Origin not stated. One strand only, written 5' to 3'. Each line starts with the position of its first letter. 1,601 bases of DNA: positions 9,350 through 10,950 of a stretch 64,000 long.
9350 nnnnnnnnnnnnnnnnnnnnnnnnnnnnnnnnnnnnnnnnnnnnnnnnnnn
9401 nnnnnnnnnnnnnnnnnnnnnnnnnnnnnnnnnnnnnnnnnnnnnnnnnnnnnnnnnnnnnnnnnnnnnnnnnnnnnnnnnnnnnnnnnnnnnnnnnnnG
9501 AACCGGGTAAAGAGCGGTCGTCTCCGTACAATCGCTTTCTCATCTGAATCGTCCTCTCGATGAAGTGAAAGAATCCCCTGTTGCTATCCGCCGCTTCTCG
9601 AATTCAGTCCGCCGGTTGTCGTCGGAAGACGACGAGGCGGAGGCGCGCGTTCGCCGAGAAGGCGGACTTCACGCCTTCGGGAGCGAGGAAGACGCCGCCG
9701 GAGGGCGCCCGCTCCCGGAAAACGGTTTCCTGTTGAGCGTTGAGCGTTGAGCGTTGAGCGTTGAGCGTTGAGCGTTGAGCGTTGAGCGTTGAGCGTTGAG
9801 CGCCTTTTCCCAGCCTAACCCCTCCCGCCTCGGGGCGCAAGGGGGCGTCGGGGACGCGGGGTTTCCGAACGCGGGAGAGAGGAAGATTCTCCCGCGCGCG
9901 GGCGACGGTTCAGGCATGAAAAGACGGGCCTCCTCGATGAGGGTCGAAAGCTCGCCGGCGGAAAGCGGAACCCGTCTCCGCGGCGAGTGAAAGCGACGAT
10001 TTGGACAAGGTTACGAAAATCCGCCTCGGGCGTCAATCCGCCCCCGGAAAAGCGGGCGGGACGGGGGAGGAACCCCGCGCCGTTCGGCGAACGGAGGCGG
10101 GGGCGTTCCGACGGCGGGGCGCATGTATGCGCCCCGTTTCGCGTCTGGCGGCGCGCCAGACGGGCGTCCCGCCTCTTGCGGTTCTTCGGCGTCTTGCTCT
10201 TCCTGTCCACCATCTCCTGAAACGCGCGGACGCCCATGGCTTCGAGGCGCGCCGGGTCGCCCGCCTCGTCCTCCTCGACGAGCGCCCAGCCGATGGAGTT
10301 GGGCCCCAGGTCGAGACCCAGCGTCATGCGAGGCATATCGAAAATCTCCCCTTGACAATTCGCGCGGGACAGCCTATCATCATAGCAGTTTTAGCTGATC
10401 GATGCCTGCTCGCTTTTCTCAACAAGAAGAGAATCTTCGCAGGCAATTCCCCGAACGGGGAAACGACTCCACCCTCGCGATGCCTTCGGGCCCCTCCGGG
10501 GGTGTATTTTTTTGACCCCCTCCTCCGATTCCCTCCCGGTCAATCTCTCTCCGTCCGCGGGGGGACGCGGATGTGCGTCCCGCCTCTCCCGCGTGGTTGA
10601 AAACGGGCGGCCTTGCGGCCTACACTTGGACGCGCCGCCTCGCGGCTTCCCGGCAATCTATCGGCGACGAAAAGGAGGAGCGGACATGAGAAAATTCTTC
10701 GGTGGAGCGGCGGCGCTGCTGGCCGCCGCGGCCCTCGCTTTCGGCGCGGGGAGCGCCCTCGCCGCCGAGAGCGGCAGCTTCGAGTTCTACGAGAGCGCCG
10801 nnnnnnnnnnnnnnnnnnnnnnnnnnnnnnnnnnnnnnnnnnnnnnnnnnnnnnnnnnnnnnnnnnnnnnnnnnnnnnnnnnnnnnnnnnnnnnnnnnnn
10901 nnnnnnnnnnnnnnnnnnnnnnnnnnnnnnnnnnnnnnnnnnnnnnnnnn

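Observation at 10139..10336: Orphan cas9 N-terminal fragment truncated exactly at a palindromic repeat element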

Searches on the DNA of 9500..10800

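Call 9: search_rna_families(source=window, start=9500, end=10800, threshold=evalue, max_evalue=10)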
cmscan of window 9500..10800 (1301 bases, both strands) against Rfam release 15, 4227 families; matches with E-value up to 10: 3.
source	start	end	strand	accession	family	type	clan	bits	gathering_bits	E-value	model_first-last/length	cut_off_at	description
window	10484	10520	+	RF00519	suhB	Gene; sRNA;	CL00108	15.7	41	3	1-77/77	no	Makes More Granules Regulator RNA (mmgR)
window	10031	10063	-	RF01549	TB8Cs2H1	Gene; snRNA; snoRNA; HACA-box;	-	15.6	40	5.8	15-47/65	no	Trypanosomatid snoRNA TB8Cs2H1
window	9872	9912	+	RF02808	PyrR210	Gene; snRNA; snoRNA; HACA-box;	-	15.2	59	6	1-59/59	no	Pyrobaculum sRNA 210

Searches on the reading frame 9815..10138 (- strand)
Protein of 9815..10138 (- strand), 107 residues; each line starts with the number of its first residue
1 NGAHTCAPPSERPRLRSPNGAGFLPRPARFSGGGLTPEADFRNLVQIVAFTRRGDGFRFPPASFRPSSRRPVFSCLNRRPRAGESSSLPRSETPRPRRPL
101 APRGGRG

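Call 49: search_protein_families(library=pfam, proteins=[window:9815-10138:-], max_evalue=0.01)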
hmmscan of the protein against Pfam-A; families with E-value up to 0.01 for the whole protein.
window:9815-10138:- (107 aa): 0 families
